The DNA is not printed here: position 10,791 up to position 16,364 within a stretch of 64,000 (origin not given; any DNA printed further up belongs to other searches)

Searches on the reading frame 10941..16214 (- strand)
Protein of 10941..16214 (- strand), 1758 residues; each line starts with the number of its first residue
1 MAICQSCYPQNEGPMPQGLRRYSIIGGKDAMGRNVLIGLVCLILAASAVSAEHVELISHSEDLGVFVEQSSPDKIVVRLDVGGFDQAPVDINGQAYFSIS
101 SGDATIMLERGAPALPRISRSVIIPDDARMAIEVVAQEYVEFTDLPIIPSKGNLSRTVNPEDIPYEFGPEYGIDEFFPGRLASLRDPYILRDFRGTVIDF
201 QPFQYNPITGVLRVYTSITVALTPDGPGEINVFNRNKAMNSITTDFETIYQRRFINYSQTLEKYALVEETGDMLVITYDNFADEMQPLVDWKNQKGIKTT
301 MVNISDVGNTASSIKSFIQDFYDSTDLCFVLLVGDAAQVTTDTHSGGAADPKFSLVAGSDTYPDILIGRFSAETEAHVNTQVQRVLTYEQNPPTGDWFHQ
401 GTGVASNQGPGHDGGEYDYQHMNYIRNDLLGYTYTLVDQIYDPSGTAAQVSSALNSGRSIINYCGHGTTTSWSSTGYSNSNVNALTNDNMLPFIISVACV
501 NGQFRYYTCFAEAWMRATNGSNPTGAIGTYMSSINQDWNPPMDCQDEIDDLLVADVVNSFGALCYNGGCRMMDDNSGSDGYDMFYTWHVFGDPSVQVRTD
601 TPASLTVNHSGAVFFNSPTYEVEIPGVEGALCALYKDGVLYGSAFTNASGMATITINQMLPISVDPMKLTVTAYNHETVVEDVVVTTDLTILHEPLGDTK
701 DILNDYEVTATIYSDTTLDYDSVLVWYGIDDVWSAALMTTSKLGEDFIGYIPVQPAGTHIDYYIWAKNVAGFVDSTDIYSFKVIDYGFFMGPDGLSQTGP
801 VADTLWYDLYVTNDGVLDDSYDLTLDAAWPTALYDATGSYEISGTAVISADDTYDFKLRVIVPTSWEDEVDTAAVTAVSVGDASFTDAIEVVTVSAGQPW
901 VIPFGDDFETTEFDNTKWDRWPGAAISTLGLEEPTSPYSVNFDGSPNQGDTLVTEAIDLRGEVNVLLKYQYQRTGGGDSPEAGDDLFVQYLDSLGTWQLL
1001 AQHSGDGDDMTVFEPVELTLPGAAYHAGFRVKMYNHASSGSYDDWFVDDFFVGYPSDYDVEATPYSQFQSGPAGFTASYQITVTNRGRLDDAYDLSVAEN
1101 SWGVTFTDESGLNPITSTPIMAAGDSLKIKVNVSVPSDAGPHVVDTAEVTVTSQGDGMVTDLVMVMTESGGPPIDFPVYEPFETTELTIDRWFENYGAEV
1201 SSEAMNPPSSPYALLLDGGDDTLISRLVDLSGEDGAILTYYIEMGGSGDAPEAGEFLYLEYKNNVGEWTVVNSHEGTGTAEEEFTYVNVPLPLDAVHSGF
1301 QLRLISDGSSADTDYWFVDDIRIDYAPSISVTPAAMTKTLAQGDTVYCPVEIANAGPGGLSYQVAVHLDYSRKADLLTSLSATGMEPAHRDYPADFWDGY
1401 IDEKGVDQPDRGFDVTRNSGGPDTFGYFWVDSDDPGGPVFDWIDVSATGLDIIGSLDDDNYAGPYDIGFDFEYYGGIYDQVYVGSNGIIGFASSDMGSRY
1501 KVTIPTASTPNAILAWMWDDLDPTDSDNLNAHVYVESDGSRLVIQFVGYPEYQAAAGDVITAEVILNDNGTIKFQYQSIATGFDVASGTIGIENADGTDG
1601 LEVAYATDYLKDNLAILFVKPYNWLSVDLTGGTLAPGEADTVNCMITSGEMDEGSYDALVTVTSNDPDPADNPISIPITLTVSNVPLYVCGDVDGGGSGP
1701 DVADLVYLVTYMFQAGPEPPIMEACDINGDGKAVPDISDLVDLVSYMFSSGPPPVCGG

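Call 6: search_protein_families(library=pfam, proteins=[window:10941-16214:-], max_evalue=0.1)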
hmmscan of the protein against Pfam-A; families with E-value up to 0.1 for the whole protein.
window:10941-16214:- (1758 aa): 5 families
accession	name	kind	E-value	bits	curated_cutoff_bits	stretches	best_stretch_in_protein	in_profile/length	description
PF01364.23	Peptidase_C25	-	5.2e-53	181.1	23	1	273-596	1-373/374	Peptidase family C25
PF08126.16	Propeptide_C25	-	4e-30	104.9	22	1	69-253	18-204/205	Propeptide_C25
PF03785.20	Peptidase_C25_C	-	2.3e-10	40.6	25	1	602-683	1-78/79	Peptidase family C25, C terminal ig-like domain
PF11614.14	FixG_C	-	0.055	14.1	25.6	0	1078-1156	34-105/119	IG-like fold at C-terminal of FixG, putative oxidoreductase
PF10633.15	NPCBM_assoc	-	0.076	13.7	24.4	0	1118-1141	43-66/78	NPCBM-associated, NEW3 domain of alpha-galactosidase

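Call 7: search_protein_families(library=ncbifam, proteins=[window:10941-16214:-], max_evalue=0.1)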
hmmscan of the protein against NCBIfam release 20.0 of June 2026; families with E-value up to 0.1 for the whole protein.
window:10941-16214:- (1758 aa): 2 families
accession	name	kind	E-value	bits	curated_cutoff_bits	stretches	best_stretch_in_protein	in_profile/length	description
NF033707.1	T9SS_sortase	equivalog_domain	2.9e-15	55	420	2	362-504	493-645/1095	type IX secretion system sortase PorU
NF052324.1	PorU_rel_Nterm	equivalog_domain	2.8e-11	42.3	450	1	310-519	454-687/879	putative type IX secretion system sortase PorU2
